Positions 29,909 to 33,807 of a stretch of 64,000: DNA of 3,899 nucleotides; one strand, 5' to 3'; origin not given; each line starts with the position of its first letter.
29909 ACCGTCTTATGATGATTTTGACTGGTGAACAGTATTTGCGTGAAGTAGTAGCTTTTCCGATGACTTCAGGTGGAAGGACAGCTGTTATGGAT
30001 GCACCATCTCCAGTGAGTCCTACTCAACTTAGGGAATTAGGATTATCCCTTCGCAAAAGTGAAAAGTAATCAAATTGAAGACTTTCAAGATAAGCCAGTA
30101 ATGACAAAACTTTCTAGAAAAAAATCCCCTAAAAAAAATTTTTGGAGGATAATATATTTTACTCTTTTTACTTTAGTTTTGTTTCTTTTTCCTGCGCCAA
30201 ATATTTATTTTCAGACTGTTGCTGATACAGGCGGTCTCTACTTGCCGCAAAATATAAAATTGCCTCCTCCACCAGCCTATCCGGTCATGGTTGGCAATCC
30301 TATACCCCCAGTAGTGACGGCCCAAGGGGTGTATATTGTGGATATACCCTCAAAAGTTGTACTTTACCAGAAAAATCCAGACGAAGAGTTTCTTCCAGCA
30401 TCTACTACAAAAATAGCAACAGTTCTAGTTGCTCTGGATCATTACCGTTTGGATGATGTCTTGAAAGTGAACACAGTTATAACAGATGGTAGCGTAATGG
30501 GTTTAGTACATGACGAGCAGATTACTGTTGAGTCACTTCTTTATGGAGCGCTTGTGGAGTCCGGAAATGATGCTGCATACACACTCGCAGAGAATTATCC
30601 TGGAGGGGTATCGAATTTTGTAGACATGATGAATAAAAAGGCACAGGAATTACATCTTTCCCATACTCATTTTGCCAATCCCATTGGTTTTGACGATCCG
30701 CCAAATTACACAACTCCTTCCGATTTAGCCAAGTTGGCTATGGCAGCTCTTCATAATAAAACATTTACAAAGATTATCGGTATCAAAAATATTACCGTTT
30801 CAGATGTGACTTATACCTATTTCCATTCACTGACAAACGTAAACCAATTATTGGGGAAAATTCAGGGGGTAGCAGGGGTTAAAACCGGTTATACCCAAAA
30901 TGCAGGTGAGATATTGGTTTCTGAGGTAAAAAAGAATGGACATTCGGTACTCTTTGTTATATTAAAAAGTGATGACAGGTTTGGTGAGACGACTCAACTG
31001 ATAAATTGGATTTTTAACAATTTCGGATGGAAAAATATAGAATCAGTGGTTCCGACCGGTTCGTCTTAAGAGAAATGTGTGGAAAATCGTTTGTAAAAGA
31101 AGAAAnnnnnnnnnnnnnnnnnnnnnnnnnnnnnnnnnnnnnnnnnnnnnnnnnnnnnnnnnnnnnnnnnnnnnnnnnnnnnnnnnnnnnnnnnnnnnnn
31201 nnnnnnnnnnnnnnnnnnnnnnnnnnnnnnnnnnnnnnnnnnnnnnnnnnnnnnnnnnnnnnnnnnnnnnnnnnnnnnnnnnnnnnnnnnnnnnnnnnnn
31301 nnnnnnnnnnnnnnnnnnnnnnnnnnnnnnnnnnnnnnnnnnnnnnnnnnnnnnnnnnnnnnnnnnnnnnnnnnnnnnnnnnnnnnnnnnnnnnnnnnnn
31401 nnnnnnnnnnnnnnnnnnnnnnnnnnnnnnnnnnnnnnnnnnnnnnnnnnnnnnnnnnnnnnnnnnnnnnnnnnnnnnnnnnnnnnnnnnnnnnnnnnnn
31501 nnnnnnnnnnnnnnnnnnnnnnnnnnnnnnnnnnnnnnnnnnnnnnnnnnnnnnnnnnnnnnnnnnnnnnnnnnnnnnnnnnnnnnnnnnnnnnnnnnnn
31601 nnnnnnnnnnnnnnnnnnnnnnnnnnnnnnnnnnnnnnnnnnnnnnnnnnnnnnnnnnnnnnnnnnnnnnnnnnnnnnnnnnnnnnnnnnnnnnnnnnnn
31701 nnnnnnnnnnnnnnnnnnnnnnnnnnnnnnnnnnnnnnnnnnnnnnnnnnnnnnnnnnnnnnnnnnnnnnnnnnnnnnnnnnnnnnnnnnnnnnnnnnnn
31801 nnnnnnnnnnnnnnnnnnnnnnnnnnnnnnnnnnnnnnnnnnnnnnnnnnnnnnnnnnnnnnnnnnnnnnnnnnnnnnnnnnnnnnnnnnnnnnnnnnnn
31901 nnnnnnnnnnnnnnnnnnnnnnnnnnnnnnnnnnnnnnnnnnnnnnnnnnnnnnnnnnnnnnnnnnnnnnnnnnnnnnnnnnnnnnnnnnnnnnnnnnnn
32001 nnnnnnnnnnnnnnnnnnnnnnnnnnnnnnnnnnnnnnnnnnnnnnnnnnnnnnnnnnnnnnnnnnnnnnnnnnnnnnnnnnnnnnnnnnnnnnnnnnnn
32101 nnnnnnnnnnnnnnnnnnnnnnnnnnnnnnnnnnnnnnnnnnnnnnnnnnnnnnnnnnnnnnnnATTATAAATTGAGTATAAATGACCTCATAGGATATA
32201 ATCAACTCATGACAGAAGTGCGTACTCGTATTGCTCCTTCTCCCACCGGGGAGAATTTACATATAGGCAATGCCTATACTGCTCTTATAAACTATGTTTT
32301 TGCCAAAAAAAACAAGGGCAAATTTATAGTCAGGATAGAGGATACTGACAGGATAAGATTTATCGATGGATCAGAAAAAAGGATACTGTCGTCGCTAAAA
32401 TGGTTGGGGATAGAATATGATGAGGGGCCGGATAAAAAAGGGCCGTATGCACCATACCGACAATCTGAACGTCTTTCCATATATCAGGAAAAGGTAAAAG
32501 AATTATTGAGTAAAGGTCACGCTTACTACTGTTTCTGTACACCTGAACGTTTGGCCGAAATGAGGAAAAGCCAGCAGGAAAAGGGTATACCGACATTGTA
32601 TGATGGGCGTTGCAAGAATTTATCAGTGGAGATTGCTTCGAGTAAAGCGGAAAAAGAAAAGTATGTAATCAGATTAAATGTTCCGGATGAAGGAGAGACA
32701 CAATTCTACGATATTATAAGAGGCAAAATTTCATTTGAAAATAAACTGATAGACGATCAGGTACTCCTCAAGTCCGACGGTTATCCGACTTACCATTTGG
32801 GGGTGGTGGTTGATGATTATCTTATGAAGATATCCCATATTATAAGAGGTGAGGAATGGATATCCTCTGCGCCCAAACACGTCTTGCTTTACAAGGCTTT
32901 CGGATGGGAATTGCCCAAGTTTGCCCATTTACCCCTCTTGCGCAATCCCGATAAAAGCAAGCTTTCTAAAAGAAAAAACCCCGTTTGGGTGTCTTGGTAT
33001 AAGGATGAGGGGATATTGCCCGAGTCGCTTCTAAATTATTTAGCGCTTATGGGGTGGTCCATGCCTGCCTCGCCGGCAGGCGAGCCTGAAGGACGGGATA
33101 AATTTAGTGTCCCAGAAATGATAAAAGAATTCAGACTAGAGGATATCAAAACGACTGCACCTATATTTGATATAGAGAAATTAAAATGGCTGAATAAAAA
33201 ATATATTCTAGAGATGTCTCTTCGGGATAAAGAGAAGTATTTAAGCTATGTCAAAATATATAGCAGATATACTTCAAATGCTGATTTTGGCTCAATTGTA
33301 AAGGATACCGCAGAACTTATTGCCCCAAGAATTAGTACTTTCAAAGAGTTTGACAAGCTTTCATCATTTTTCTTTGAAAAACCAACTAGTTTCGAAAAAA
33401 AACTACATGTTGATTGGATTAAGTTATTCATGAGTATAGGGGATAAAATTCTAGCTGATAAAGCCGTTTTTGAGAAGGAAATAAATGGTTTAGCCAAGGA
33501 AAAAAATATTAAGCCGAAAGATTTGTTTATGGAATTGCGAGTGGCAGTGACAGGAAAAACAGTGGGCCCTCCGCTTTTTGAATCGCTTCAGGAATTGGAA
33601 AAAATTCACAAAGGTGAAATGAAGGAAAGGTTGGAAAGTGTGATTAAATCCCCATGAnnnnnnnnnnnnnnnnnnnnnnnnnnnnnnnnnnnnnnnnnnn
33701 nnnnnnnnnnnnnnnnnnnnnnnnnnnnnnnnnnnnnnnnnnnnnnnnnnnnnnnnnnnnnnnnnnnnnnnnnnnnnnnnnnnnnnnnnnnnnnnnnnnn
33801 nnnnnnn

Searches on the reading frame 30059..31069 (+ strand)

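Call 7: search_protein_families(library=ncbifam, proteins=[window:30059-31069:+])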
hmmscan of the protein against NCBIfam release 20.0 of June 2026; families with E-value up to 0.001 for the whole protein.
window:30059-31069:+ (336 aa): 8 families
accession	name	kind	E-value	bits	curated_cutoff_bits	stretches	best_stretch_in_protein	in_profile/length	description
NF008668.0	PRK11669.1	equivalog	4.9e-32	111.3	294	1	86-313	41-269/316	D-alanyl-D-alanine endopeptidase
NF008489.0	PRK11397.1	equivalog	6.9e-30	104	610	1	80-323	29-284/389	serine-type D-Ala-D-Ala carboxypeptidase DacD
NF000471.1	vanY_of_D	exception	1.2e-24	87.3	625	1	86-316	97-349/354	transpeptidase-like D-Ala-D-Ala carboxypeptidase VanY-D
NF007445.0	PRK10001.1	equivalog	8.3e-24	84.1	765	1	83-322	34-285/400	serine-type D-Ala-D-Ala carboxypeptidase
NF038273.1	strep_PBP3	exception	5.8e-20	71.7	490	1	86-327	26-297/407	D-alanyl-D-alanine carboxypeptidase PBP3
NF038258.2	PBP4_Staph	exception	3.1e-19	69.1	500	1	100-302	52-277/366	penicillin-binding protein PBP4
NF008059.0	PRK10793.1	equivalog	2.1e-18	66.2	694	1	83-322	41-292/403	D-alanyl-D-alanine carboxypeptidase DacA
TIGR00666.1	PBP4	equivalog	0.00093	18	107.8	0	101-155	4-57/397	D-alanyl-D-alanine carboxypeptidase/D-alanyl-D-alanine endopeptidase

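Call 8: search_protein_families(library=pfam, proteins=[window:30059-31069:+])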
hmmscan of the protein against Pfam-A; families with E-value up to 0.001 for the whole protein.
window:30059-31069:+ (336 aa): 3 families
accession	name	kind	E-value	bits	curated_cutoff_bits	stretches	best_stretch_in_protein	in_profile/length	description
PF00768.25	Peptidase_S11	-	3.4e-48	164.6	27.6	1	83-304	7-237/239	D-alanyl-D-alanine carboxypeptidase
PF13354.11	Beta-lactamase2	-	4.3e-09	36.5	22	1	90-234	1-149/214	Beta-lactamase enzyme family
PF02113.21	Peptidase_S13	-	4.1e-06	26.2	22.8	1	89-149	19-78/444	D-Ala-D-Ala carboxypeptidase 3 (S13) family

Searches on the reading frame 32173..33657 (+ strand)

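Call 7: search_protein_families(library=ncbifam, proteins=[window:32173-33657:+])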
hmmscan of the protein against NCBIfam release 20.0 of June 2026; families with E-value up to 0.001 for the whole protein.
window:32173-33657:+ (494 aa): 10 families
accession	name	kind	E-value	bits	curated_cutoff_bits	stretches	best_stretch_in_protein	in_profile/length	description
TIGR00464.1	gltX_bact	equivalog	1.5e-144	482.4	289.95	1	15-490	1-467/470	glutamate--tRNA ligase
TIGR03838.1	queuosine_YadB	equivalog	2.5e-63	214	276.7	1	17-273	2-239/272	tRNA glutamyl-Q(34) synthetase GluQRS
NF004315.1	PRK05710.1-4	equivalog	2.9e-60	204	250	1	18-288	1-272/274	tRNA glutamyl-Q(34) synthetase GluQRS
NF004314.0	PRK05710.1-3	equivalog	1e-59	202.3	256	1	14-297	5-262/297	tRNA glutamyl-Q(34) synthetase GluQRS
NF004313.0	PRK05710.1-2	equivalog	8e-43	146.7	380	1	14-269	3-247/299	tRNA glutamyl-Q(34) synthetase GluQRS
NF004312.0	PRK05710.1-1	equivalog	5.2e-42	144.3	453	1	17-268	15-241/306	tRNA glutamyl-Q(34) synthetase GluQRS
NF003169.0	PRK04156.1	equivalog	2.1e-41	142.2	516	1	14-259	100-335/567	glutamate--tRNA ligase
TIGR00463.1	gltX_arch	equivalog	1.7e-36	125.9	401.75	1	13-270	91-336/560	glutamate--tRNA ligase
TIGR00440.1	glnS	equivalog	1.8e-12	46.9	425.8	1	16-229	1-207/524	glutamine--tRNA ligase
NF011291.0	PRK14703.1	equivalog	5.7e-12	44.7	681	1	14-149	30-156/769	glutamine--tRNA ligase/YqeY domain fusion protein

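Call 8: search_protein_families(library=pfam, proteins=[window:32173-33657:+])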
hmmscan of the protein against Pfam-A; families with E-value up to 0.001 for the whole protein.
window:32173-33657:+ (494 aa): 2 families
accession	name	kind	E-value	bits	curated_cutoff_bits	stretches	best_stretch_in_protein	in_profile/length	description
PF00749.27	tRNA-synt_1c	-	2.4e-104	349.1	23.4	1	15-339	1-314/314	tRNA synthetases class I (E and Q), catalytic domain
PF19269.4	Anticodon_2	-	4.2e-15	56.8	23.6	1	376-477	16-130/141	Anticodon binding domain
